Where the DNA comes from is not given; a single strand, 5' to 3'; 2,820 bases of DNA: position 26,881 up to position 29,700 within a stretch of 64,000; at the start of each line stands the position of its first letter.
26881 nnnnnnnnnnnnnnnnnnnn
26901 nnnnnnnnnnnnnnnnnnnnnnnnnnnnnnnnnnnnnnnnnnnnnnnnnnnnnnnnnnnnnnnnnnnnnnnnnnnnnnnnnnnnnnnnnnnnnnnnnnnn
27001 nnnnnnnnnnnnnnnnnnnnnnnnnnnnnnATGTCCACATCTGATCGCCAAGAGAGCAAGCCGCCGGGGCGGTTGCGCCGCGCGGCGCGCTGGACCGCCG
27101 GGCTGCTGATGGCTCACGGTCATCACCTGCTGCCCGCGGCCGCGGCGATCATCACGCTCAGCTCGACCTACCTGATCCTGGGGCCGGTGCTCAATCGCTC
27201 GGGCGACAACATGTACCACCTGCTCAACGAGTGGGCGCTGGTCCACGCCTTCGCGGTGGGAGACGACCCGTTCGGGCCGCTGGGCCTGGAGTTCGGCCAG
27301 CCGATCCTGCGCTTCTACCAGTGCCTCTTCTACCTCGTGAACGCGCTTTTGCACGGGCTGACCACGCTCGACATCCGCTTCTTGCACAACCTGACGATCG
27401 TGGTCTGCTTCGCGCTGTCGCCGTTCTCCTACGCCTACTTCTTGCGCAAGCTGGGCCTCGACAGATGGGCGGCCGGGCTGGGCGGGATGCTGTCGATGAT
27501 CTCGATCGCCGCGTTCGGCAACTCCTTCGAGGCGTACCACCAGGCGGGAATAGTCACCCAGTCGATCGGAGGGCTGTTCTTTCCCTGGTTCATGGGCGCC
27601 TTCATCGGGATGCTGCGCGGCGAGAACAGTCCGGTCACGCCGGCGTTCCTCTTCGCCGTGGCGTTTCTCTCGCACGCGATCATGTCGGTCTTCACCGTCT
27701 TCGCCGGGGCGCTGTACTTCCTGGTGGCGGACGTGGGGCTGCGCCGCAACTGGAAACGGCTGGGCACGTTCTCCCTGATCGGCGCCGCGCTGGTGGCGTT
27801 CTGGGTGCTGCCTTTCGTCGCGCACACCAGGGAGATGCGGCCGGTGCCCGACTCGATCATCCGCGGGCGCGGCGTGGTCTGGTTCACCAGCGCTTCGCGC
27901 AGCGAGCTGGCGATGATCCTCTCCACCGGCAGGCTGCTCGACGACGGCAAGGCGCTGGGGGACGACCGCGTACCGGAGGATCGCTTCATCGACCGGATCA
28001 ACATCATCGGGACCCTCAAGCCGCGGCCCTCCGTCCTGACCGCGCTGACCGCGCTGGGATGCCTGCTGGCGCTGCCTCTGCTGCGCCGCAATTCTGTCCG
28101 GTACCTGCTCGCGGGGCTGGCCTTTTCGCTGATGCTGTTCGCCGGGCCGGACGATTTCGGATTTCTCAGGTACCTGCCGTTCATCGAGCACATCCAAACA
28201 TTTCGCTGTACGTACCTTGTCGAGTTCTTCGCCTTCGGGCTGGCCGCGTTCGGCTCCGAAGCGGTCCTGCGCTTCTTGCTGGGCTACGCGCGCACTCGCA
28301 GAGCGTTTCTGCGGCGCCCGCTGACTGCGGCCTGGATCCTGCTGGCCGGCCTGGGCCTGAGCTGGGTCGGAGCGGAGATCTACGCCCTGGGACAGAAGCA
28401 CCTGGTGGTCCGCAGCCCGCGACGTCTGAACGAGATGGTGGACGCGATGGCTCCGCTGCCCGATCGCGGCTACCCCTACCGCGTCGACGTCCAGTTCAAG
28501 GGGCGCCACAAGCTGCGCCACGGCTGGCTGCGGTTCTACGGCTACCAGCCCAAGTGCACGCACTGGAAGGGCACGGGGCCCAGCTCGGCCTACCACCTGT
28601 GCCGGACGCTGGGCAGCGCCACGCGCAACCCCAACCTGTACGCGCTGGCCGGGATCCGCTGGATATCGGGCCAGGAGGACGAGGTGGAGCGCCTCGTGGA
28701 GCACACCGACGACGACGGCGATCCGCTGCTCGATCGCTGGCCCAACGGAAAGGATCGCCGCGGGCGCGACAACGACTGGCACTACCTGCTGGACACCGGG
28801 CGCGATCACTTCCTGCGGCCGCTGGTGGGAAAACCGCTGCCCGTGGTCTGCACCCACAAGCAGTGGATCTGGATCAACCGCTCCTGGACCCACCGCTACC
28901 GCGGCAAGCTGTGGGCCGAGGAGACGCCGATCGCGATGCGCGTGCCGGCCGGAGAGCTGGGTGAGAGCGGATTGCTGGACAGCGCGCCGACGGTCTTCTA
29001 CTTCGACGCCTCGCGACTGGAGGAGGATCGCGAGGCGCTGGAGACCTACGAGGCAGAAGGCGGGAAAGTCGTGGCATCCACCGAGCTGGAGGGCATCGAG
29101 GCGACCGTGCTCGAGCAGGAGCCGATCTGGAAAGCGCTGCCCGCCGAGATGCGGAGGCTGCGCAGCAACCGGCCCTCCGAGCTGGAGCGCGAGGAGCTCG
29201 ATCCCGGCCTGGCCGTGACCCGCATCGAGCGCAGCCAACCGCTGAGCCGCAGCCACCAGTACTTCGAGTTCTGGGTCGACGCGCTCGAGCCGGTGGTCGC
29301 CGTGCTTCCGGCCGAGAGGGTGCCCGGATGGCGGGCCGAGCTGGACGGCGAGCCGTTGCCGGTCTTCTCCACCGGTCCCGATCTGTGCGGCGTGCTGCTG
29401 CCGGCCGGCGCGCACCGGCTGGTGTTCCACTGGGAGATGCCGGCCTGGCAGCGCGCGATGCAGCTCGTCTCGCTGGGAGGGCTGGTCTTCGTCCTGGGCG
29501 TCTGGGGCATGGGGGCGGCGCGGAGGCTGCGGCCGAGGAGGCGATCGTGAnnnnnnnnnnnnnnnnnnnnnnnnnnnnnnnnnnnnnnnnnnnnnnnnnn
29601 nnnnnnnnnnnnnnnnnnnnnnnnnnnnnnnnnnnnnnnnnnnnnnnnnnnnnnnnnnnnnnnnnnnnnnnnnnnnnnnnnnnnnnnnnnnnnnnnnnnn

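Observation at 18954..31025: Modular lipid-linked glycosylation operon built from repeated PA14 protein + GT-C transferase pairs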

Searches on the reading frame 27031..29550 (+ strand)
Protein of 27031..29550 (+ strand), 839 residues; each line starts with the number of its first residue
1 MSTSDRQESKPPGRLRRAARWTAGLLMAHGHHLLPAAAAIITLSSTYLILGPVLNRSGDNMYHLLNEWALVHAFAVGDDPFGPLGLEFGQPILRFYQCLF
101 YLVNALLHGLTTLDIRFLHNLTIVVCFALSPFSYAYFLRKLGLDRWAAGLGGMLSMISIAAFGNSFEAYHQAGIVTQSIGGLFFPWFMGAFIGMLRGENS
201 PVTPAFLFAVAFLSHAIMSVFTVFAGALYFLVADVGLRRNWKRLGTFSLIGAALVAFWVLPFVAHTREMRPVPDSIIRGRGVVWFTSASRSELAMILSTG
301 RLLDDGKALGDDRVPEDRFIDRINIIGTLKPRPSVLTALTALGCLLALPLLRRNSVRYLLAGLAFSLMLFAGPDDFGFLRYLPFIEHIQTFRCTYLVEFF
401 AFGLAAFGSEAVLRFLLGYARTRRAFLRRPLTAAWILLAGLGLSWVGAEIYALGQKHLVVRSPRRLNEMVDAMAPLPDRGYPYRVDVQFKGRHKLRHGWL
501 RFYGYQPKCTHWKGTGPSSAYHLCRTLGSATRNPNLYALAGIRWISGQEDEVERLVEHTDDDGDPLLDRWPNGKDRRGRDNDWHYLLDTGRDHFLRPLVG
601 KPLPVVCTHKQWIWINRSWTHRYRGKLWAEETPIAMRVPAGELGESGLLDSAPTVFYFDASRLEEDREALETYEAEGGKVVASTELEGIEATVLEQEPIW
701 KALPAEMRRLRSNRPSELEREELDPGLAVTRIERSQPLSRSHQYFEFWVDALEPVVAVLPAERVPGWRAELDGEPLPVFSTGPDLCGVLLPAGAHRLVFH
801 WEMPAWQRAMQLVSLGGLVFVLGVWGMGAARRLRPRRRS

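Call 6: search_protein_families(library=pfam, proteins=[window:27031-29550:+], max_evalue=0.1)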
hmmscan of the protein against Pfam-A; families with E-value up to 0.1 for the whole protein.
window:27031-29550:+ (839 aa): 1 family
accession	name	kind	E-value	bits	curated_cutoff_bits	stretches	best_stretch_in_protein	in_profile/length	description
PF10318.15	7TM_GPCR_Srh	-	0.031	13.7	26.3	1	182-262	65-145/302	Serpentine type 7TM GPCR chemoreceptor Srh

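Call 7: search_protein_families(library=ncbifam, proteins=[window:27031-29550:+], max_evalue=0.1)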
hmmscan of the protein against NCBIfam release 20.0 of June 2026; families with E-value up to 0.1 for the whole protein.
window:27031-29550:+ (839 aa): 0 families

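Call 30: find_homologous_proteins(query=window:27031-29550:+)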
Query window:27031-29550:+ (839 aa): 87 proteins with E <= 0.001 among 8000 candidates.
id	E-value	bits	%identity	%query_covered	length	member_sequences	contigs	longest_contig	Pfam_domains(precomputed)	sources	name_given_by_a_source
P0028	0.0e+0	1944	100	100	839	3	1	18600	-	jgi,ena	jgi:hypothetical protein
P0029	0.0e+0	1275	68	100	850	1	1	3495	-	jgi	jgi:hypothetical protein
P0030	0.0e+0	1255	66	100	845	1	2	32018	-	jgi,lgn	jgi:hypothetical protein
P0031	0.0e+0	1241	67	96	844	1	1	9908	-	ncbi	-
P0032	0.0e+0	1240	65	98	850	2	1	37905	-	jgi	jgi:hypothetical protein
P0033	0.0e+0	1212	63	100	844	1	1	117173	-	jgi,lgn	-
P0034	0.0e+0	1192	61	100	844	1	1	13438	-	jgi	jgi:hypothetical protein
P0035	0.0e+0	1122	60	100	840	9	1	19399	-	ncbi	-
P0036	0.0e+0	1121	58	100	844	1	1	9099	-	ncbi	-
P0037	0.0e+0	1099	60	96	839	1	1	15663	-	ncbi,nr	ncbi:MAG: hypothetical protein GY847_22650 [Proteobacteria bacterium]|nr:hypothetical protein [Pseud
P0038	0.0e+0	1097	59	95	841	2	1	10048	-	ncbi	-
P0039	0.0e+0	1083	59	98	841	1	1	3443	-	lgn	-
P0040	0.0e+0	1076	59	95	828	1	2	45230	-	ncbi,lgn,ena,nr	ncbi:MAG: hypothetical protein QNJ97_21005 [Myxococcota bacterium]|nr:hypothetical protein [Myxococc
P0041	0.0e+0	1075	58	96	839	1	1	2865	-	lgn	-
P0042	0.0e+0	1075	58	97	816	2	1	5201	-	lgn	-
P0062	4.4e-291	986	54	99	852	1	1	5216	PF10131.16,PF20176.4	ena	-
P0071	7.1e-278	942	51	95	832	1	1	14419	PF10131.16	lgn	-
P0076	1.3e-273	928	50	97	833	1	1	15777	PF10131.16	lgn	-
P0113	3.9e-126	440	35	100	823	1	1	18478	PF10131.16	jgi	jgi:MFS family permease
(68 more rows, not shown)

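Call 35: search_solved_structures(query=A3, max_evalue=10)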
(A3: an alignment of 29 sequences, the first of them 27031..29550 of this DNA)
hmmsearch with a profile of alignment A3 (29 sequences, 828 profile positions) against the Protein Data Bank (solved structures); distinct sequences matched with E-value up to 10: 3.
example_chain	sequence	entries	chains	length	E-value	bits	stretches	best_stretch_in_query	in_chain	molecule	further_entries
4dcd_A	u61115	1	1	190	1.4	10.2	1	707-769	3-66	Genome polyprotein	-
7z4w_A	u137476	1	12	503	2.7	9.3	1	527-592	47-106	Portal protein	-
2jes_A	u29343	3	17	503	2.7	9.3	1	527-592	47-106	PORTAL PROTEIN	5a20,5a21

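Call 36: search_protein_families(library=pfam, alignment_id=A3, max_evalue=0.01)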
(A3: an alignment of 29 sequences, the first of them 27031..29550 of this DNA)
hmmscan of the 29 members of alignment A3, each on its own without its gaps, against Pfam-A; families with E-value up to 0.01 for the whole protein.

A. member 1, window:27031-29550:+ (839 aa): 0 families

B. families by the number of members that match (of 29 scanned): 6 families
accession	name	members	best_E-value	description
PF10131.15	PTPS_related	12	1.3e-08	6-pyruvoyl-tetrahydropterin synthase related domain; membrane protein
PF09586.16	YfhO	10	7.8e-05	Bacterial membrane protein YfhO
PF20176.3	DUF6541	4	1.1e-09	Family of unknown function (DUF6541)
PF07690.21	MFS_1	1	0.001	Major Facilitator Superfamily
PF19451.5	DUF5989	1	0.0065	Family of unknown function (DUF5989)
PF10318.15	7TM_GPCR_Srh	1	0.0082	Serpentine type 7TM GPCR chemoreceptor Srh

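Call 48: find_related_loci(query=A3, collection=genome_contigs, flank=7000)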
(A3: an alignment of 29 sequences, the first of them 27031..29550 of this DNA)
Query A3 (839 aa) in genome_contigs; peptide patterns used: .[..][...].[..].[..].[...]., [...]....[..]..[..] (x = any residue, [..] = any of these).
95 stretches matched a pattern; 26 encode a relative of the query (tblastn E <= 1e-3); 24 distinct loci.
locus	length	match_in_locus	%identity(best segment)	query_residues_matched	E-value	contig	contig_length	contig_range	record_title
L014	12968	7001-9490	94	1-830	0e+0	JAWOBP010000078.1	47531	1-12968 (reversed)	MAG: Polyangia bacterium isolate BLK3-3.bin.217 k191_2773433, whole genome shotgun sequence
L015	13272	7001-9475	60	13-837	0e+0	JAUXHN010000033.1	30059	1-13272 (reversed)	MAG: Deltaproteobacteria bacterium isolate CSMAG_2956 CSMAG_2956_k119_1366884_length_30059_cov_8.0000, whole genome shot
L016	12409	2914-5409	57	1-828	0e+0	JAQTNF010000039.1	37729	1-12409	MAG: Deltaproteobacteria bacterium isolate STA_58 NODE_2127_length_37729_cov_3.661108_Sandtown_A, whole genome shotgun s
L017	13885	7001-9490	56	14-839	0e+0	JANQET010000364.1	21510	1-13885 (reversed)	MAG: Myxococcota bacterium isolate PL23a_bin.40 k99_4622503, whole genome shotgun sequence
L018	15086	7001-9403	59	26-825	0e+0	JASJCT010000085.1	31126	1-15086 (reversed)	MAG: Myxococcota bacterium isolate MO_167.B37 MO_167.c_1162, whole genome shotgun sequence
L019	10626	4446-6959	55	2-838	0e+0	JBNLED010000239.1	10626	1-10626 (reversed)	MAG: Polyangia bacterium isolate C1C2.bin.34.orig k141_1901763, whole genome shotgun sequence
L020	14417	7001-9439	50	14-825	0e+0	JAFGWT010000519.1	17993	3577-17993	MAG: Deltaproteobacteria bacterium isolate ZodW_Metabat.284 k87_22878951, whole genome shotgun sequence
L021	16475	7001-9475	52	7-830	0e+0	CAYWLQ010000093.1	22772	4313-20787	MAG TPA_asm: uncultured Myxococcales bacterium isolate SRP192927_co6_757 genome assembly, contig: NODE_4691_length_22772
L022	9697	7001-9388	50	14-809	0e+0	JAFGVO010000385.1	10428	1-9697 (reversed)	MAG: Deltaproteobacteria bacterium isolate ZodW_Metabat.174 k87_19470622, whole genome shotgun sequence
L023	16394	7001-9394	51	29-825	0e+0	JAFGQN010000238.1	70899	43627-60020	MAG: Deltaproteobacteria bacterium isolate Zod_Metabat.76 k87_14106266, whole genome shotgun sequence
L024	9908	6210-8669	67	1-811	0e+0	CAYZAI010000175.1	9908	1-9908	MAG TPA_asm: uncultured Myxococcales bacterium isolate binchicken_co129_650 genome assembly, contig: NODE_21883_length_9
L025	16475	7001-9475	60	13-837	0e+0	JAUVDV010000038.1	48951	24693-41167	MAG: Deltaproteobacteria bacterium isolate CSMAG_306 CSMAG_306_k141_1858059_length_48951_cov_13.9883, whole genome shotg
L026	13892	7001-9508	49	1-837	0e+0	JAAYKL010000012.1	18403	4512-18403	MAG: Myxococcales bacterium isolate AS10tlH2TH_424 18615_AS10, whole genome shotgun sequence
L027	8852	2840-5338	49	9-839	0e+0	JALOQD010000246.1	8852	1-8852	MAG: Myxococcota bacterium isolate Prado146 scaffold_14992, whole genome shotgun sequence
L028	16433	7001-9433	48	30-839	0e+0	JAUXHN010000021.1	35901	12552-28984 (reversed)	MAG: Deltaproteobacteria bacterium isolate CSMAG_2956 CSMAG_2956_k119_1567907_length_35901_cov_8.0000, whole genome shot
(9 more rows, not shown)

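Call 53: predict_structure(alignment_id=A3)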
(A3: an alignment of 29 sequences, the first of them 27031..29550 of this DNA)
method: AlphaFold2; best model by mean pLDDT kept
length: 839 residues; sequences in the alignment: 29
mean_pLDDT: 89.3   pTM: 0.88
mean pLDDT of the five models: 89.3, 89.2, 86.1, 85.9, 85.5
residues with pLDDT >= 90: 533; 70-90: 267; 50-70: 29; < 50: 10
segments of 3 or more residues with pLDDT < 50: 1-8
pLDDT, mean of each block of 10 residues (from residue 1): 43 80 88 95 91 84 90 93 84 82 94 94 92 96 96 84 68 75 94 94 95 86 92 89 96 93 88 79 69 88 83 87 77 86 95 95 94 88 81 87 96 94 91 93 93 88 91 93 89 85 90 82 91 92 92 86 88 94 92 94 97 95 90 96 95 96 96 96 93 89 86 76 93 87 96 97 95 97 96 97 94 96 95 72
secondary structure, 60 per line:
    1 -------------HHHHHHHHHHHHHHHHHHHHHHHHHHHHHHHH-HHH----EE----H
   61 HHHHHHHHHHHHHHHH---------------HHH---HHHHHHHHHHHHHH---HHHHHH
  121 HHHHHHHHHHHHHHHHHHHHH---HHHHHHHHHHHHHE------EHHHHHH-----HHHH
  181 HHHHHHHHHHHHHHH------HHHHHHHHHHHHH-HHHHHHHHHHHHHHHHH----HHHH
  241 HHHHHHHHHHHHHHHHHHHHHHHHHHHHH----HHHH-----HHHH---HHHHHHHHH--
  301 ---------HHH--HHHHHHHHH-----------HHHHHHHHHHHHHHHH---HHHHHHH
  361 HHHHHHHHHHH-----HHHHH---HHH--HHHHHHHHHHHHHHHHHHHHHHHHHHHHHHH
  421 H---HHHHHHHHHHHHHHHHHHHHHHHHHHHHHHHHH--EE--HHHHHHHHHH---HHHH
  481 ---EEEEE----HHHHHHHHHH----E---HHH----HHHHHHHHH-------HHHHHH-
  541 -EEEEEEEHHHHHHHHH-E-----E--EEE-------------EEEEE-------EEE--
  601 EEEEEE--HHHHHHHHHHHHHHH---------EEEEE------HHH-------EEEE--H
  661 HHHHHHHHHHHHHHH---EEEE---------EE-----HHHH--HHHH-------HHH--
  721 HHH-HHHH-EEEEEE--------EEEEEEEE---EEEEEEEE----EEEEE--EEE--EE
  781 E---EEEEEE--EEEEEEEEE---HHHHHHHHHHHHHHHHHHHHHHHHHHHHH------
elements in order (helices of 4 or more, strands of 3 or more residues): H14-45 H60-76 H98-111 H115-141 H145-157 H166-171 H177-195 H202-214 H216-232 H237-269 H274-277 H283-286 H290-298 H315-323 H335-350 H354-371 H377-381 H390-421 H425-457 H464-473 H477-480 E484-488 H493-502 H518-526 H534-539 E542-548 H549-557 E568-570 E584-588 E596-598 E601-606 H609-623 E633-637 E654-657 H660-675 E679-682 H699-702 H705-708 H725-728 E730-735 E744-751 E755-762 E767-771 E774-776 E779-781 E785-790 E793-801 H805-833

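Call 57: fold_search(model_id=the predicted structure, library=pdb)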
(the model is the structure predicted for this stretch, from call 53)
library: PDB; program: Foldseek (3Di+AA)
matches with E <= 10: 402; with E <= 0.001: 22
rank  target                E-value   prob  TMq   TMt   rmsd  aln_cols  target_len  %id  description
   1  6w98_A                5.5e-11  1.00  0.44  0.30  20.1       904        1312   14  Single-Particle Cryo-EM Structure of Arabinofuranosyltransferase AftD from Mycobacteria (released 2020-05-13)
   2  6wby                  2.9e-10  1.00  0.40  0.29  20.8       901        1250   14  Single-Particle Cryo-EM Structure of Arabinofuranosyltransferase AftD from Mycobacteria, Mutant R1389S Class 2 (released 2020-05-13)
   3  6wbx                  1.3e-08  1.00  0.37  0.26  21.7       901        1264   15  Single-Particle Cryo-EM Structure of Arabinofuranosyltransferase AftD from Mycobacteria, Mutant R1389S Class 1 (released 2020-05-13)
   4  7e9s_A                3.5e-08  1.00  0.42  0.41  11.6       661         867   12  Archaeal oligosaccharyltransferase AglB from Archaeoglobus fulgidus in complex with an inhibitory peptide and a dolich (released 2021-09-08)
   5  5gmy_A                5.0e-08  1.00  0.43  0.42  11.2       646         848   11  Crystal structure of the Archaeoglobus fulgidus oligosaccharyltransferase (O29867_ARCFU) tethered with an acceptor pep (released 2017-02-01)
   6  3wak                  1.1e-07  1.00  0.42  0.41  11.2       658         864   12  Crystal structure of the Archaeoglobus fulgidus oligosaccharyltransferase (O29867_ARCFU) in the apo form (released 2013-10-30)
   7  7oci_F                3.6e-07  1.00  0.43  0.55  11.5       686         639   10  Cryo-EM structure of yeast Ost6p containing oligosaccharyltransferase complex (released 2022-02-16)
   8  8agc_A                7.6e-07  1.00  0.42  0.50  12.1       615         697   10  Structure of yeast oligosaccharylransferase complex with lipid-linked oligosaccharide and non-acceptor peptide bound (released 2022-12-07)
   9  3waj                  9.5e-07  1.00  0.38  0.40  13.1       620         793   11  Crystal structure of the Archaeoglobus fulgidus oligosaccharyltransferase (O29867_ARCFU) complex with Zn and sulfate (released 2013-10-30)
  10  8age_A                2.0e-06  1.00  0.43  0.54  11.4       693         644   10  Structure of yeast oligosaccharylransferase complex with acceptor peptide bound (released 2022-12-07)
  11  6s7o_A                5.7e-06  1.00  0.43  0.53  12.3       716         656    8  Cryo-EM structure of human oligosaccharyltransferase complex OST-A (released 2019-12-18)
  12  6s7t_A                8.5e-06  1.00  0.34  0.40  12.7       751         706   10  Cryo-EM structure of human oligosaccharyltransferase complex OST-B (released 2019-12-18)
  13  8if8_C                1.0e-05  1.00  0.36  0.48  12.2       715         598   11  Arabinosyltransferase AftA (released 2023-05-31)
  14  5ezm                  1.3e-05  1.00  0.37  0.52  11.1       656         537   13  Crystal Structure of ArnT from Cupriavidus metallidurans in the apo state (released 2016-02-17)
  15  5f15                  1.4e-05  1.00  0.35  0.49  11.5       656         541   12  Crystal Structure of ArnT from Cupriavidus metallidurans bound to Undecaprenyl phosphate (released 2016-02-17)
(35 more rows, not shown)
